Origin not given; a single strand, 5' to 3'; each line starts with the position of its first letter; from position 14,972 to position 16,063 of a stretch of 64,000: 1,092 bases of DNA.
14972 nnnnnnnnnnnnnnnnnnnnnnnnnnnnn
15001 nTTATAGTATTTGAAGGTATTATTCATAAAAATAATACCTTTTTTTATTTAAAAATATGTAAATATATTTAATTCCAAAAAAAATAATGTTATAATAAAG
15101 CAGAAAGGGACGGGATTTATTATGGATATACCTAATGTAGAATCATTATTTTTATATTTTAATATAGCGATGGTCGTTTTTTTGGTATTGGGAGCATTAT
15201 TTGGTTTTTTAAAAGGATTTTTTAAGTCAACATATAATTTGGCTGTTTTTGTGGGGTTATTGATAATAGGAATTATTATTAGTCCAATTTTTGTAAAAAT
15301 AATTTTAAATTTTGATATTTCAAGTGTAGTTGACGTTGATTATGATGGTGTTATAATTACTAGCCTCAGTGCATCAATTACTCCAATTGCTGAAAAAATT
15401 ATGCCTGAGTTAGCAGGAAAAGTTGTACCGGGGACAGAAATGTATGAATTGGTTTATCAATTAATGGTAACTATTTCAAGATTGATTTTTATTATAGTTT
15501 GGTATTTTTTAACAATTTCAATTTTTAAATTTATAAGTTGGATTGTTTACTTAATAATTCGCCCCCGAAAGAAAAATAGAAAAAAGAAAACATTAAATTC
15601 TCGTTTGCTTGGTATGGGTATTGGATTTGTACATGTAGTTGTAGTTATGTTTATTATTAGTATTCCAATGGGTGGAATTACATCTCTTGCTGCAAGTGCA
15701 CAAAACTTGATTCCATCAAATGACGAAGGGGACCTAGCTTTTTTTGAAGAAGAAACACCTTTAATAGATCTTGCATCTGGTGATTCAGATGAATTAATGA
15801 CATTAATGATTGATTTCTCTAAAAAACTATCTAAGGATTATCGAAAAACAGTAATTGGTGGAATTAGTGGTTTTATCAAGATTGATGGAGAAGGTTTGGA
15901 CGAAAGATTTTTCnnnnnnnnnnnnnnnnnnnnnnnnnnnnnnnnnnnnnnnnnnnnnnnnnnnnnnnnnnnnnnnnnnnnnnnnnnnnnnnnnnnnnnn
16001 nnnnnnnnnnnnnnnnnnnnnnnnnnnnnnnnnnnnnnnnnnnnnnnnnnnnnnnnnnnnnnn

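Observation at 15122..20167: CvpA-family membrane domain fused to a 1.4-kaa acidic repeat domain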

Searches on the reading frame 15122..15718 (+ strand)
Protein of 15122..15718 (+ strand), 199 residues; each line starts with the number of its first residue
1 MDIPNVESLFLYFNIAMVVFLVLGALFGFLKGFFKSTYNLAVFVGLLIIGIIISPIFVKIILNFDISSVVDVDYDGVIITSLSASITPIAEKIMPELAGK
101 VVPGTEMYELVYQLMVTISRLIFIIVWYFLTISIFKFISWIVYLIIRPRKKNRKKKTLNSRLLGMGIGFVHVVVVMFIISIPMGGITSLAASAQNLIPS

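Call 16: find_homologous_proteins(query=A1, max_evalue=0.001)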
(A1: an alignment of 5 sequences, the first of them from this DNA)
Query A1 (5 sequences) (199 aa, profile of the alignment): 10 proteins with E <= 0.001 among 8000 candidates.
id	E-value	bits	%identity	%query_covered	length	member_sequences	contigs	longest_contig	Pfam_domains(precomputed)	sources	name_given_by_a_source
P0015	6.6e-69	250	27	99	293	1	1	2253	-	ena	-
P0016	2.5e-66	241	100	88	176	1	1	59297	-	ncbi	ncbi:MAG: hypothetical protein WCY04_00005, partial [Bacilli bacterium]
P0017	6.1e-57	211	25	96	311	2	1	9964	-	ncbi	ncbi:MAG: hypothetical protein WC351_01890, partial [Candidatus Izemoplasmatales bacterium]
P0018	2.2e-54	202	28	79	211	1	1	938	-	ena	-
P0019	6.6e-54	201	27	99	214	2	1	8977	-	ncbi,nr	ncbi:MAG: hypothetical protein JXB20_00035, partial [Bacilli bacterium]|nr:hypothetical protein [Bac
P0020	2.2e-49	186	67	72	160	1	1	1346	-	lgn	-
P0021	2.2e-33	134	29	55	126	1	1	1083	-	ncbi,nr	ncbi:MAG TPA: hypothetical protein PKU69_05460, partial [Bacillota bacterium]|nr:hypothetical protei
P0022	5.9e-27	113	22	68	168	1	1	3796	-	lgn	-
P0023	1.8e-19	88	47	24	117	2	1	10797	-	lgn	-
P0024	4.4e-17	81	40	15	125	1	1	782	-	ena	-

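Call 17: search_protein_families(library=pfam, alignment_id=A1, max_evalue=1)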
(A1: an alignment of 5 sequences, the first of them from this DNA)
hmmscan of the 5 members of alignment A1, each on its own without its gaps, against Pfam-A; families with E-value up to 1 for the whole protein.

A. member 1, seq(199 aa): 2 families
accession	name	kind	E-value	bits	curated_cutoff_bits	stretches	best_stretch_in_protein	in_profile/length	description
PF02674.22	Colicin_V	-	0.00046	20.6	29.3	1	14-190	2-124/144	Colicin V production protein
PF06532.16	NrsF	-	0.3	11.3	26.8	1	110-142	165-197/204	Negative regulator of sigma F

B. families by the number of members that match (of 5 scanned): 7 families
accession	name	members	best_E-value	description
PF02674.22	Colicin_V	5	7.6e-06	Colicin V production protein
PF12553.13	DUF3742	1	0.029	Protein of unknown function (DUF3742)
PF12670.12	DUF3792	1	0.04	Protein of unknown function (DUF3792)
PF13965.12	SID-1_RNA_chan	1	0.21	dsRNA-gated channel SID-1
PF06532.16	NrsF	1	0.3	Negative regulator of sigma F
PF21954.1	TUNAR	1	0.32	TUNAR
PF07330.17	DUF1467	1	0.48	Protein of unknown function (DUF1467)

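Call 25: search_protein_representatives(alignment_id=A1)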
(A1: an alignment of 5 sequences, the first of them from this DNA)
Query: 5 sequences, 201 profile positions. Proteins with E-value up to 0.001 (for the whole library): 1109; up to 1e-10: 328; up to 1e-30: 109. The best 150 are listed.
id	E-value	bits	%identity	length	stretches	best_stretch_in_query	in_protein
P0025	2.3e-70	252.9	-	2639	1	3-201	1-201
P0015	2.1e-69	249.8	-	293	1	3-201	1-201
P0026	2.7e-63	229.8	-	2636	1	3-200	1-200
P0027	2.2e-61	223.6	-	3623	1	3-200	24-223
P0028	5.4e-61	222.3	-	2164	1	3-201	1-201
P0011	1.2e-60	221.2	-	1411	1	3-201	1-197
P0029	7.3e-59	215.3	-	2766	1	3-201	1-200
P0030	1.1e-56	208.2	-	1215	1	1-200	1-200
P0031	3.2e-56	206.7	-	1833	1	2-201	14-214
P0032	5.4e-56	206.0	-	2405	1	1-201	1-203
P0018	7.0e-55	202.3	-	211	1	3-162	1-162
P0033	9.4e-55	201.9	-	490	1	1-201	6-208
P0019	2.1e-54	200.8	-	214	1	3-198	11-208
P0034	9.1e-54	198.7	-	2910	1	3-198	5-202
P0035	6.5e-53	195.9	-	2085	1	3-201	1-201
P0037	1.8e-49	184.7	-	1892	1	6-200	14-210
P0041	5.0e-45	170.2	-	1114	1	1-200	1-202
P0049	3.0e-43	164.4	-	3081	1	2-198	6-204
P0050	9.1e-43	162.8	-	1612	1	3-201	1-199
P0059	1.4e-41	158.9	-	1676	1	7-200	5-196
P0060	6.5e-41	156.7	-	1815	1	2-199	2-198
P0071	4.8e-38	147.4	-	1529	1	3-200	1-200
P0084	4.1e-36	141.1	-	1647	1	8-201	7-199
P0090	1.2e-35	139.5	-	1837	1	5-195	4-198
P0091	1.6e-35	139.2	-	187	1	1-187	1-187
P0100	7.0e-34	133.8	-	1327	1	3-201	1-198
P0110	7.3e-33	130.5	-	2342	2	3-164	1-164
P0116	5.8e-32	127.5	-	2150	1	9-196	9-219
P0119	2.0e-31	125.7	-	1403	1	3-200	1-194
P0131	4.1e-30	121.5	-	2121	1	13-198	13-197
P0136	1.4e-29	119.7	-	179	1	9-183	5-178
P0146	1.6e-28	116.3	-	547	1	7-197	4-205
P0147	1.7e-28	116.2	-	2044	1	2-198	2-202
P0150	4.7e-28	114.8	-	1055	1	7-195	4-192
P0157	2.5e-27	112.4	-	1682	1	6-198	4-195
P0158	3.4e-27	111.9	-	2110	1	13-201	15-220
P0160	5.3e-27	111.3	-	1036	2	14-200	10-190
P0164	1.1e-26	110.3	-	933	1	14-199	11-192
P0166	2.8e-26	109.0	-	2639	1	5-199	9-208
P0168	4.0e-26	108.5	-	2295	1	6-198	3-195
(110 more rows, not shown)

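Call 26: find_related_loci(query=A1, collection=genome_contigs, flank=10000)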
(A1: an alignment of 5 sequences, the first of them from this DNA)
Query A1 (199 aa) in genome_contigs; peptide patterns used: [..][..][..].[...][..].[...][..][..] (x = any residue, [..] = any of these).
34 stretches matched a pattern; 2 encode a relative of the query (tblastn E <= 1e-3); 2 distinct loci.
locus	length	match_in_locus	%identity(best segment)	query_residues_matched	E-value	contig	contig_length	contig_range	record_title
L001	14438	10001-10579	26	11-199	1e-12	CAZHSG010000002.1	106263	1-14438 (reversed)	MAG TPA_asm: uncultured Candidatus Izemoplasmatales bacterium isolate SRP191223_co1_122 genome assembly, contig: NODE_72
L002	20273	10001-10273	25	109-199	9e-6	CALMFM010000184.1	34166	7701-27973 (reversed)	MAG TPA_asm: uncultured Firmicutes bacterium isolate SRR6284161_bin.29_CONCOCT_v1.1_MAG genome assembly, contig: ERZ7951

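Call 28: search_protein_families(library=pfam, proteins=[P0027, P0060, P0090, P0116], max_evalue=0.01)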
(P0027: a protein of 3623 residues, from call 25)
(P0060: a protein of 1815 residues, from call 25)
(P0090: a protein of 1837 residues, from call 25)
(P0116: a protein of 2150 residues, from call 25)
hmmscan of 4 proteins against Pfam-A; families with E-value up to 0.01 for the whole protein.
P0027 (3623 aa): 1 family
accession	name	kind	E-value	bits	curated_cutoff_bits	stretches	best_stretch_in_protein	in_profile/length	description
PF16814.10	Read-through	-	0.00013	22.3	27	0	1930-1964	59-93/182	Read-through domain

P0060 (1815 aa): 0 families

P0090 (1837 aa): 1 family
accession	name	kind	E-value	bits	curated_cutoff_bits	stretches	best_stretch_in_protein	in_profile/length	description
PF02674.22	Colicin_V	-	4.9e-06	27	29.3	1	13-195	2-124/144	Colicin V production protein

P0116 (2150 aa): 0 families

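Call 29: list_cluster_members(proteins=[P0027, P0034, P0049, P0060, P0090, P0116, P0147, P0168, P0031, P0037])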
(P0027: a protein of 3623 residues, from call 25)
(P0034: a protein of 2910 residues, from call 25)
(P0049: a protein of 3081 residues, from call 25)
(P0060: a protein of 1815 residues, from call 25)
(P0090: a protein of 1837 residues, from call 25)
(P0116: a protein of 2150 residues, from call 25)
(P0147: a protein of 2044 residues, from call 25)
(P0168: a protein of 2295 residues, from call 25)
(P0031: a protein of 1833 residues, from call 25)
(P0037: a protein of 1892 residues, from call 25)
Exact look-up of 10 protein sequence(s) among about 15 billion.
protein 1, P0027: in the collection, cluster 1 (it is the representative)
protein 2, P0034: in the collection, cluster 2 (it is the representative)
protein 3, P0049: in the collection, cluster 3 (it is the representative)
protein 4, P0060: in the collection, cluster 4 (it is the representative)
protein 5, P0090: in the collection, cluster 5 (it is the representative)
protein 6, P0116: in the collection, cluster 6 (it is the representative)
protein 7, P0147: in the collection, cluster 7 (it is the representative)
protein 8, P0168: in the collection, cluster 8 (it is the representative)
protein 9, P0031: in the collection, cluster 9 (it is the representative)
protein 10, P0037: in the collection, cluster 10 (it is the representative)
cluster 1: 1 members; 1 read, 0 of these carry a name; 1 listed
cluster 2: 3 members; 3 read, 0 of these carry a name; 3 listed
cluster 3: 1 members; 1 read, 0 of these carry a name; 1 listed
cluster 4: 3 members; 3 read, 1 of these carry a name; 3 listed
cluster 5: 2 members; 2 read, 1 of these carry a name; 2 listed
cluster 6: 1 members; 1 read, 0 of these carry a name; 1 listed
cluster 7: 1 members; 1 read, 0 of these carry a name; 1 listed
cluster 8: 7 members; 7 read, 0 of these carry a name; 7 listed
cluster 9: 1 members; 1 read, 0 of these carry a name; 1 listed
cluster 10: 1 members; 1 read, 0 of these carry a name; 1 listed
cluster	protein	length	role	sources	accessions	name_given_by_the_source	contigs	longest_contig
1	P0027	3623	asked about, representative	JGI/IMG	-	-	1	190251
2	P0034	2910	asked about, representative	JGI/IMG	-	-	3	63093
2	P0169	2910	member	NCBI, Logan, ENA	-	-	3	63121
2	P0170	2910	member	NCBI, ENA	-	-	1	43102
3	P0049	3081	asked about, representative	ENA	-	-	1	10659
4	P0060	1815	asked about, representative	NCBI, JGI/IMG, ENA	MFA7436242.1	MAG: CvpA family protein [Bacilli bacterium]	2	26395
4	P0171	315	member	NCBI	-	-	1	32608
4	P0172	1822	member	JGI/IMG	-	-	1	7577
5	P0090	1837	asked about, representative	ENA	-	-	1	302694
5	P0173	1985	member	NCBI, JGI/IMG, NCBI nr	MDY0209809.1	MAG: CvpA family protein [Acholeplasma sp.] | CvpA family protein [Acholeplasma sp.]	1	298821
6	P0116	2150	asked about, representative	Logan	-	-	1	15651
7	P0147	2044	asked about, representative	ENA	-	-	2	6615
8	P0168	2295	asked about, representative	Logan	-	-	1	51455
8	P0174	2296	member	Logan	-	-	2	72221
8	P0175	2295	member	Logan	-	-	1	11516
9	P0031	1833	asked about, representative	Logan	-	-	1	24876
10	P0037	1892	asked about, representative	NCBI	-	-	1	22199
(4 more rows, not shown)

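Call 42: search_protein_families(library=ncbifam, proteins=[P0090], max_evalue=0.01)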
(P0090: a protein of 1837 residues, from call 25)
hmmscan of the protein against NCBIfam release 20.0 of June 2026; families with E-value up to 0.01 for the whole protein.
P0090 (1837 aa): 0 families

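Call 54: find_encoding_contigs(protein=P0090, flank=8000, max_places=1)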
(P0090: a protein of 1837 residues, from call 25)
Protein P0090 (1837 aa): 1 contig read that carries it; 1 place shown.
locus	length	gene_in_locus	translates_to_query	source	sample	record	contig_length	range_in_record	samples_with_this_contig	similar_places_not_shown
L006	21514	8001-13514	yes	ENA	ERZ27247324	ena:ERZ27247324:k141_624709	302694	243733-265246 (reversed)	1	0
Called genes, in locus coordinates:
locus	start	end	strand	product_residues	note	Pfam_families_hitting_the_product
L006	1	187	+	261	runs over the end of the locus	-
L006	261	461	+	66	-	-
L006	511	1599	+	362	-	PF01663:Phosphodiest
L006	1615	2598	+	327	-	PF04231:Endonuclease_1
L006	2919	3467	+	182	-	PF00293:NUDIX (weak)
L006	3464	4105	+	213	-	PF00702:Hydrolase, PF12710:HAD, PF13419:HAD_2, PF13242:Hydrolase_like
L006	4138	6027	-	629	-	PF02903:Alpha-amylase_N, PF00128:Alpha-amylase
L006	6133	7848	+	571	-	PF00128:Alpha-amylase, PF23915:SusG_C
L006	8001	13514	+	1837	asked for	PF02674:Colicin_V (weak)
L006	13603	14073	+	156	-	PF00293:NUDIX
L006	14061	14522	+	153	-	-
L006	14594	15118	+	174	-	PF03061:4HBT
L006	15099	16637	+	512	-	PF03193:RsgA_GTPase (faint), PF00005:ABC_tran, PF00910:RNA_helicase (faint), PF02463:SMC_N (faint), PF07728:AAA_5 (faint), PF12775:AAA_7 (faint), PF12848:ABC_tran_Xtn, PF00005:ABC_tran, +8 more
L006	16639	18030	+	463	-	PF03023:MurJ, PF01554:MatE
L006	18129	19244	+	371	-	PF02608:Bmp, PF13407:Peripla_BP_4 (weak)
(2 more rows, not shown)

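Call 72: list_cluster_members(proteins=[P0028, P0035, P0050, P0059, P0071, P0084, P0100, P0119, P0131, P0157])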
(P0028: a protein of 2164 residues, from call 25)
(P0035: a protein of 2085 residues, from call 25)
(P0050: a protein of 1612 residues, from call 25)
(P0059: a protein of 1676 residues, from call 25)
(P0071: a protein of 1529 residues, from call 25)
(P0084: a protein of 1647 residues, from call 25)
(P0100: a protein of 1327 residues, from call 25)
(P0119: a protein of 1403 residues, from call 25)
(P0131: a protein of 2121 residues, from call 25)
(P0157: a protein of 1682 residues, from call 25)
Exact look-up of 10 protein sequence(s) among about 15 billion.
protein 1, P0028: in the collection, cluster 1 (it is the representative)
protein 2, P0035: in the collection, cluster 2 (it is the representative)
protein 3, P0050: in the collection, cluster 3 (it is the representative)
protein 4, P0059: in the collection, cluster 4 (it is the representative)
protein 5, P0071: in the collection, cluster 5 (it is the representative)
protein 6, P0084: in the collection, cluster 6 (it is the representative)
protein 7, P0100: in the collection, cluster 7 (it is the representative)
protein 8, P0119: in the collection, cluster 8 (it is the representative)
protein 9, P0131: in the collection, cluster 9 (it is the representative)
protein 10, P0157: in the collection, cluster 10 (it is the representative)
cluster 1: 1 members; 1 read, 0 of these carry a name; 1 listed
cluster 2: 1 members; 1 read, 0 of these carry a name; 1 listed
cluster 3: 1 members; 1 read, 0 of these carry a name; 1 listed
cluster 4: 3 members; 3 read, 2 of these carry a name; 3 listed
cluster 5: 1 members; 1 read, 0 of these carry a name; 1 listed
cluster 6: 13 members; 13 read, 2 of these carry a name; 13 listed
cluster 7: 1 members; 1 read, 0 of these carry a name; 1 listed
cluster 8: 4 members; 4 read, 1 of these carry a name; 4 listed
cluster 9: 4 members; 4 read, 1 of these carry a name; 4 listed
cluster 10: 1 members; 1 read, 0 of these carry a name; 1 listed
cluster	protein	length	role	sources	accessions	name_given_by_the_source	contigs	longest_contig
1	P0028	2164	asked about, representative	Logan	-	-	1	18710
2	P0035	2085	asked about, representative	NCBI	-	-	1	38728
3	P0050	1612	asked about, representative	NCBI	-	-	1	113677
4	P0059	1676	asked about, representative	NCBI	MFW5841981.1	MAG: hypothetical protein ACOCU2_01695 [Bacillota bacterium]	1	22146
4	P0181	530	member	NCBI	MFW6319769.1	MAG: hypothetical protein ACOC1L_06245, partial [Bacillota bacterium]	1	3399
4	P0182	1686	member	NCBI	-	-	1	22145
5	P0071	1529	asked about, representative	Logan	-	-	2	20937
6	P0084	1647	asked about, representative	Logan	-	-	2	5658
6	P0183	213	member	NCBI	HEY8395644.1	MAG TPA: hypothetical protein VIK96_02595, partial [Bacilli bacterium]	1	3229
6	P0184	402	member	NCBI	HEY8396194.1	MAG TPA: hypothetical protein VIK96_05390, partial [Bacilli bacterium]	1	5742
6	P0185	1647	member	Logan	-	-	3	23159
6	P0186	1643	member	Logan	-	-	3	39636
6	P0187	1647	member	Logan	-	-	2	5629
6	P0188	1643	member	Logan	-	-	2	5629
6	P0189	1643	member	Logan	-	-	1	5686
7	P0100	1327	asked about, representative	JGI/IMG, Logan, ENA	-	-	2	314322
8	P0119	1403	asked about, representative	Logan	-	-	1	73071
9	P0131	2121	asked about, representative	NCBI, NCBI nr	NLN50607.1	MAG: CvpA family protein [Acholeplasmataceae bacterium] | CvpA family protein [Acholeplasmataceae bacterium]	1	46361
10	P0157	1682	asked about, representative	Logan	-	-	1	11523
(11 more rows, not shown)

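Call 97: list_cluster_members(proteins=[P0091, P0136, P0041, P0146, P0150, P0158, P0160, P0164, P0166, P0110])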
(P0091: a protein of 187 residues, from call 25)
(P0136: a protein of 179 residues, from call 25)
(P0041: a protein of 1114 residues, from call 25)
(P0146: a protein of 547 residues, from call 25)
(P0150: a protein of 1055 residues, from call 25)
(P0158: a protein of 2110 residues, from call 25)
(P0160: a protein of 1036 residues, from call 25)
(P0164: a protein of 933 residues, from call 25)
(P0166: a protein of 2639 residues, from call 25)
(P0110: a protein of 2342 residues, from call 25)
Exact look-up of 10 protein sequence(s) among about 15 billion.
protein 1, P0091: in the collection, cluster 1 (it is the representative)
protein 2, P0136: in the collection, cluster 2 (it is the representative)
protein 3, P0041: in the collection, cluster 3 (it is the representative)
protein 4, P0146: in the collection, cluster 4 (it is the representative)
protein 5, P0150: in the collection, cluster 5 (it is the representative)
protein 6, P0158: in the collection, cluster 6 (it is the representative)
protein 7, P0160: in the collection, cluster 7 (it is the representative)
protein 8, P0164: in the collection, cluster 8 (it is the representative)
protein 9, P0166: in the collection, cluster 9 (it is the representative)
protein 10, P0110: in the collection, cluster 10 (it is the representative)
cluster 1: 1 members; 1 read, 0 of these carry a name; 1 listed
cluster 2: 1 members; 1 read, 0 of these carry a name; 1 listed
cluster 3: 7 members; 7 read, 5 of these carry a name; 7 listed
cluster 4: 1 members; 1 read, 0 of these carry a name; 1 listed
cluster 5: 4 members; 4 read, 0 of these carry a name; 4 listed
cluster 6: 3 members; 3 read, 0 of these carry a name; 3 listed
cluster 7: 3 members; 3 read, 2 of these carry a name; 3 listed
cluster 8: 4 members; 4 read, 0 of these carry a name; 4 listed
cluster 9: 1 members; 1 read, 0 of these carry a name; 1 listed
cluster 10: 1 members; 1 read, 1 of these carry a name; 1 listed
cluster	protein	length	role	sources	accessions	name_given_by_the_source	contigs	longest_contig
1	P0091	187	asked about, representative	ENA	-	-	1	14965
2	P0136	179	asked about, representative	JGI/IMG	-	-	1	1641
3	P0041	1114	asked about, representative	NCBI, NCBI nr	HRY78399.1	MAG TPA: hypothetical protein P5154_06520, partial [Candidatus Izemoplasmatales bacterium] | hypothetical protein [Candidatus Izemoplasmatales bacterium]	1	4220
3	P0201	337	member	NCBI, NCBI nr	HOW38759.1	MAG TPA: hypothetical protein PLZ76_07600, partial [Bacillota bacterium] | hypothetical protein [Bacillota bacterium]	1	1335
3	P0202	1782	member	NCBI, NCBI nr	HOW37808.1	MAG TPA: hypothetical protein PLZ76_02770, partial [Bacillota bacterium] | hypothetical protein [Bacillota bacterium]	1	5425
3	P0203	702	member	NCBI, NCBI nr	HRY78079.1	MAG TPA: hypothetical protein P5154_04875, partial [Candidatus Izemoplasmatales bacterium] | hypothetical protein [Candidatus Izemoplasmatales bacterium]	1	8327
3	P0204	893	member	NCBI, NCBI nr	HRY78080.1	MAG TPA: hypothetical protein P5154_04880, partial [Candidatus Izemoplasmatales bacterium] | hypothetical protein [Candidatus Izemoplasmatales bacterium]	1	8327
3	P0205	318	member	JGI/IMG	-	-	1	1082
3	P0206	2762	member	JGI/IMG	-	-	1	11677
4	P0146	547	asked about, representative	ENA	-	-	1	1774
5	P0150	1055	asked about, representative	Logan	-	-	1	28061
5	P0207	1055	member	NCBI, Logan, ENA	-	-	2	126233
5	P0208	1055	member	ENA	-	-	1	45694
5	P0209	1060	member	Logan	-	-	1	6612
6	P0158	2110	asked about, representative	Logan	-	-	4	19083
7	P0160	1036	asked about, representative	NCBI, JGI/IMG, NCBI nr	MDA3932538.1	MAG: hypothetical protein PF513_07360 [Tenericutes bacterium] | hypothetical protein | hypothetical protein [Mycoplasmatota bacterium]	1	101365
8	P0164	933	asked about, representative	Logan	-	-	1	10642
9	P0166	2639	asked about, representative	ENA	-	-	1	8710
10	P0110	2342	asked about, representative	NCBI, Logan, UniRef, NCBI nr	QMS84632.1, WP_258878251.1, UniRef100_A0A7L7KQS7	hypothetical protein [Candidatus Xianfuyuplasma coldseepsis] | Uncharacterized protein n=1 Tax=Candidatus Xianfuyuplasma coldseepsis TaxID=2782163 ... | hypothetical protein [Xianfuyuplasma coldseepsis]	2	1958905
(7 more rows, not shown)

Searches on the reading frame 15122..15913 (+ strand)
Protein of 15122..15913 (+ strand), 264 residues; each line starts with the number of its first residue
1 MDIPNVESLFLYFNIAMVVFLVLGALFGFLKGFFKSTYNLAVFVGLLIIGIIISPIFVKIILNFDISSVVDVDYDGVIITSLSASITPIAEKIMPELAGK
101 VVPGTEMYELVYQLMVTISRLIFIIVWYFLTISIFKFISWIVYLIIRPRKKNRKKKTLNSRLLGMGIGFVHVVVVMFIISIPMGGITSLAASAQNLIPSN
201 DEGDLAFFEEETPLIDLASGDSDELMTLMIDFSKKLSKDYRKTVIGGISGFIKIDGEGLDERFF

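Call 9: search_protein_families(library=pfam, proteins=[window:15122-15913:+], max_evalue=10)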
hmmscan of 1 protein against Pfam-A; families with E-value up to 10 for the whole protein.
seq(264 aa): 2 families
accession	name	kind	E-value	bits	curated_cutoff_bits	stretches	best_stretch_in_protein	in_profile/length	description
PF02674.22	Colicin_V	-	0.0009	19.7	29.3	1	14-191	2-125/144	Colicin V production protein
PF06532.16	NrsF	-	2.2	8.5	26.8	1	110-142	165-197/204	Negative regulator of sigma F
